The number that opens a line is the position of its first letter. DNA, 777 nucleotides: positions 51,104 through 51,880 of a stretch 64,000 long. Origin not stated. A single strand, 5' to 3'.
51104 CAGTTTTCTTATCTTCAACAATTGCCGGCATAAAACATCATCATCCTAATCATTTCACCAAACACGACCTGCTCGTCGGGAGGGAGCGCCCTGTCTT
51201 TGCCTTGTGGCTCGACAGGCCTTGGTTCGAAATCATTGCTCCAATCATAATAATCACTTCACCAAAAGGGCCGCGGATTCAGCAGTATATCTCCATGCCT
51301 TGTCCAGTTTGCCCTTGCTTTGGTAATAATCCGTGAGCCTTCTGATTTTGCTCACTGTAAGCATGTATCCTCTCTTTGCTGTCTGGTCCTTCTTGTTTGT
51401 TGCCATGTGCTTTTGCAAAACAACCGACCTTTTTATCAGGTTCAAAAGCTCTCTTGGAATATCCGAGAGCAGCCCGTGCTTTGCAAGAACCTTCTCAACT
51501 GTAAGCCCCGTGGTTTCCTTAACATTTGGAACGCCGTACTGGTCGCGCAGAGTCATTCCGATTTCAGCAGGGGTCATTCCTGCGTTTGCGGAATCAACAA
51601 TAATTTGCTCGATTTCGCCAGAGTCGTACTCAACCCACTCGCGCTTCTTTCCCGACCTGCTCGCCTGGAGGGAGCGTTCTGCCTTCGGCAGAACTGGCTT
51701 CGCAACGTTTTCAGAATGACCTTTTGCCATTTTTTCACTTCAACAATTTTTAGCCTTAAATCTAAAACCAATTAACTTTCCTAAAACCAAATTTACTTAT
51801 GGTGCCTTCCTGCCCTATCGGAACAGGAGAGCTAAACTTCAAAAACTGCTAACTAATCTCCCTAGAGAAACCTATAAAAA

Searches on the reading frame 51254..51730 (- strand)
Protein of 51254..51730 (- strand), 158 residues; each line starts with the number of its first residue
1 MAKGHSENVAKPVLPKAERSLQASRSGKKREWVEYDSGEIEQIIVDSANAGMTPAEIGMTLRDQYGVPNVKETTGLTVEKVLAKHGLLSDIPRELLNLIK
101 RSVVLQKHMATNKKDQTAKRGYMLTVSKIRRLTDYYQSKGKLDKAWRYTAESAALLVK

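Call 68: search_protein_families(library=pfam, proteins=[window:51254-51730:-], max_evalue=0.001)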
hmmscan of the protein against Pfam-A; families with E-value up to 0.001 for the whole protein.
window:51254-51730:- (158 aa): 2 families
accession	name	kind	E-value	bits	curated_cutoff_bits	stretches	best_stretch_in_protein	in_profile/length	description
PF08069.17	Ribosomal_S13_N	-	1.8e-13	50.8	25.4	1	28-67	21-60/60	Ribosomal S13/S15 N-terminal domain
PF00312.27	Ribosomal_S15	-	4.3e-13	49.7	31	1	90-155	17-80/81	Ribosomal protein S15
